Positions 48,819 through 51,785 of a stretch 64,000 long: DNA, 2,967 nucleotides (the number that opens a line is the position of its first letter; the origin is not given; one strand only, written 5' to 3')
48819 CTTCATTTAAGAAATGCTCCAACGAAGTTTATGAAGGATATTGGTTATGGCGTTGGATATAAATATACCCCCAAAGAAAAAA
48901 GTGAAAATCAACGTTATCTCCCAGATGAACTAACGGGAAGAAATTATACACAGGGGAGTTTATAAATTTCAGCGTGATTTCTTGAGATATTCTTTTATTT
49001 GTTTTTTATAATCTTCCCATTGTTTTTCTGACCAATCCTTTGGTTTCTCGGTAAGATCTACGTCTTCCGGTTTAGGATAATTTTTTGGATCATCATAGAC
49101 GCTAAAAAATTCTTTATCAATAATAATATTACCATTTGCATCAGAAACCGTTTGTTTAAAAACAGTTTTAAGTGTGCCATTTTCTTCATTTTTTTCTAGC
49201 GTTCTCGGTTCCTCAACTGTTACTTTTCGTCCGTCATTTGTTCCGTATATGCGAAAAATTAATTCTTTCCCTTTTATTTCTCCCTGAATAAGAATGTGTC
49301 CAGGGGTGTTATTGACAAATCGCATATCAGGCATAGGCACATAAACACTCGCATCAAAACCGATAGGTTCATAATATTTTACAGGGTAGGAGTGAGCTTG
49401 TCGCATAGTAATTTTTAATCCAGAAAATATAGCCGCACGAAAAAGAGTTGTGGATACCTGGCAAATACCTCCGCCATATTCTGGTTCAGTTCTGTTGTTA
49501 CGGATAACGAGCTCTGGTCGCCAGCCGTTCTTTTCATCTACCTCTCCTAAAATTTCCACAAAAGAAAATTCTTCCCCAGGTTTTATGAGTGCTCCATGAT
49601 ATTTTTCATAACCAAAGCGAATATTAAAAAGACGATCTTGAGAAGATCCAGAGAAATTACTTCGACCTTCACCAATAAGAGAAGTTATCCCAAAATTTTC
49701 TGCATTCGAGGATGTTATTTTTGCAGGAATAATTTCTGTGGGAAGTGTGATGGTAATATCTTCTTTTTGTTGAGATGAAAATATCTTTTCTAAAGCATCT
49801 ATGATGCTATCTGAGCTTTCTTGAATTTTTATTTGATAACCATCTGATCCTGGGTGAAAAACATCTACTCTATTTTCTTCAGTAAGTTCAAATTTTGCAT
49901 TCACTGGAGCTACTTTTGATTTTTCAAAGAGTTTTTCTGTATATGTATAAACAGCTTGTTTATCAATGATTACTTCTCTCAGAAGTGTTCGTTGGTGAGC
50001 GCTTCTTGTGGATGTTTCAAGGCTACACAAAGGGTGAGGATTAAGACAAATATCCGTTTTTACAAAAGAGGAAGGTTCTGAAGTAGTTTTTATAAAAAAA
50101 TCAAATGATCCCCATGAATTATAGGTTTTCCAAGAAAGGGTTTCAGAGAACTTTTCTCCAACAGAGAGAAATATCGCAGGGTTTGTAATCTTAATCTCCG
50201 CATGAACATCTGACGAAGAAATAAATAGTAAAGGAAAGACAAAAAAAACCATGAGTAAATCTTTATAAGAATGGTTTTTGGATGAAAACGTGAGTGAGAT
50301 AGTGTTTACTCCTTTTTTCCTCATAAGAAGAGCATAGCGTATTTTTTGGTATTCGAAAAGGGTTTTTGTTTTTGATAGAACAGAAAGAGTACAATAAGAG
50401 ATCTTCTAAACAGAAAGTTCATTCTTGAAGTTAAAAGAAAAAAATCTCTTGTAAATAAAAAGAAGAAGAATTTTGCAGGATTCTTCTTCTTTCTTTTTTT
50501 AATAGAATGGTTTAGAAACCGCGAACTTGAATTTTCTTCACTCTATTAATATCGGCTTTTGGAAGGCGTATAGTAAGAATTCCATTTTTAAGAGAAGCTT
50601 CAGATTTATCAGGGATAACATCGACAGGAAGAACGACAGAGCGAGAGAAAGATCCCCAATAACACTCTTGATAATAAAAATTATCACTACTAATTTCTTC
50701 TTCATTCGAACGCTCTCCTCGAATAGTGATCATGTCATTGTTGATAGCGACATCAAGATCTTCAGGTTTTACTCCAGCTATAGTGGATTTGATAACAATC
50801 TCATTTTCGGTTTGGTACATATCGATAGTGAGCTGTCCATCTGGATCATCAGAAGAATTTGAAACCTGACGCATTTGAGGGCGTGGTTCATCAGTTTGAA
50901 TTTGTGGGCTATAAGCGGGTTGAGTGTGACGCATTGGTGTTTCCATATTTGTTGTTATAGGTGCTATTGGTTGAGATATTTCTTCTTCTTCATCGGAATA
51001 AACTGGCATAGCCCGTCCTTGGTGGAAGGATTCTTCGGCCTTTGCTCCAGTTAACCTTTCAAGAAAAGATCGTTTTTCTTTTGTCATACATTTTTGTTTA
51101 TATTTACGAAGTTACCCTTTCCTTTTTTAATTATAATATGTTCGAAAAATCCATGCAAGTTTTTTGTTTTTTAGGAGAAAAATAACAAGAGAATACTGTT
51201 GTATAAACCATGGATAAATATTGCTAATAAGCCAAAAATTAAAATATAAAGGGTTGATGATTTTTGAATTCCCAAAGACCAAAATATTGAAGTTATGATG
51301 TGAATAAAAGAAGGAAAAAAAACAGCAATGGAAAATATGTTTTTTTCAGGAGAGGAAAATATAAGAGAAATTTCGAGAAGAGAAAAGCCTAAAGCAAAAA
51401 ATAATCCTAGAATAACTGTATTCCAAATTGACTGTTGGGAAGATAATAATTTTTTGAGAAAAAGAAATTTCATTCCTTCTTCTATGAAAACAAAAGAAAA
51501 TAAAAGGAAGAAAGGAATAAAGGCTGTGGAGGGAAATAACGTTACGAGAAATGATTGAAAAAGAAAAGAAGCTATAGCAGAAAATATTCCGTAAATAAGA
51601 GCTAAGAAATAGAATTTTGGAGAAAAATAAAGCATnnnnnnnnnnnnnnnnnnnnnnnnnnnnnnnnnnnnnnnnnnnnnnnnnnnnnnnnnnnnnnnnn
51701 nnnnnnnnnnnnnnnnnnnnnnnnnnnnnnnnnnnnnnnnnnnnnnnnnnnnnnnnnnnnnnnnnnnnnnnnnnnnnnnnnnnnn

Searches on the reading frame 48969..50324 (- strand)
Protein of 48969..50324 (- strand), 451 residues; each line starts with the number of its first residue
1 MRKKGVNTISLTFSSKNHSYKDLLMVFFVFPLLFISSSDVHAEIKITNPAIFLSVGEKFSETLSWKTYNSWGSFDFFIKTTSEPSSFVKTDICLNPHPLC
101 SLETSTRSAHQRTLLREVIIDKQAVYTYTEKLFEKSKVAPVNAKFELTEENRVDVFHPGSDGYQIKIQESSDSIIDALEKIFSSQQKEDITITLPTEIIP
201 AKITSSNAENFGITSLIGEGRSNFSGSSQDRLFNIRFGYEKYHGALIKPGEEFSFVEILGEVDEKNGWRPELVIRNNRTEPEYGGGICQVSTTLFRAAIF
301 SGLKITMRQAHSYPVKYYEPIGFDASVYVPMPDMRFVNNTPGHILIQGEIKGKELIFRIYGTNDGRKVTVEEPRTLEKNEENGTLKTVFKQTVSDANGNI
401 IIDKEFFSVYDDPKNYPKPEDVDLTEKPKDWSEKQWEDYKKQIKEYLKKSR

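Call 55: search_protein_families(library=pfam, proteins=[window:48969-50324:-], max_evalue=0.001)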
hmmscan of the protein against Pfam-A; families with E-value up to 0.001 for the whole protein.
window:48969-50324:- (451 aa): 2 families
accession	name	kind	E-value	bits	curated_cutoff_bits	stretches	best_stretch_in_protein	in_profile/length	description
PF04294.18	VanW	-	9.2e-42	142.1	27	1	231-360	2-130/130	VanW like protein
PF12229.13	PG_binding_4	-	2.7e-05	24.7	22.1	1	117-180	49-110/117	Putative peptidoglycan binding domain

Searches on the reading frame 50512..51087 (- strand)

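Call 55: search_protein_families(library=pfam, proteins=[window:50512-51087:-], max_evalue=0.001)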
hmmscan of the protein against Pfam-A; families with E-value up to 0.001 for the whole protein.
window:50512-51087:- (191 aa): 3 families
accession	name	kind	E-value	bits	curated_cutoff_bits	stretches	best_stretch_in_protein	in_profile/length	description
PF00011.27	HSP20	-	2.5e-19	69.7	20.8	1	90-188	2-101/102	Hsp20/alpha crystallin family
PF17886.7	ArsA_HSP20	-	9.6e-05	22.3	22.5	1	95-174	2-62/63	HSP20-like domain found in ArsA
PF04969.22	CS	-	0.00026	22.3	21.3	1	88-177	3-78/78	CS domain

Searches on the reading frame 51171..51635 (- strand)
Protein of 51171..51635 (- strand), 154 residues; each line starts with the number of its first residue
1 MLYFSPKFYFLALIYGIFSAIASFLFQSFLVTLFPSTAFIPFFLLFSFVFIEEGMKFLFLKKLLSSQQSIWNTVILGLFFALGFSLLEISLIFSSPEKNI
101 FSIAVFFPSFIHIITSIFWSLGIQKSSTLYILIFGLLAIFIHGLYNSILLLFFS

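Call 55: search_protein_families(library=pfam, proteins=[window:51171-51635:-], max_evalue=0.001)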
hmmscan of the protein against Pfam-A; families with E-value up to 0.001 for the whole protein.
window:51171-51635:- (154 aa): 2 families
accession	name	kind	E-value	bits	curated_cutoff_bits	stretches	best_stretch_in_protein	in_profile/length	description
PF13367.11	PrsW-protease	-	7.4e-08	32.6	23.5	1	7-150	4-175/196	PrsW family intramembrane metalloprotease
PF11125.13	Phage_MS2_lysis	-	0.00026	21.4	25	0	124-150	12-36/54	Bacteriophage MS2, lysis protein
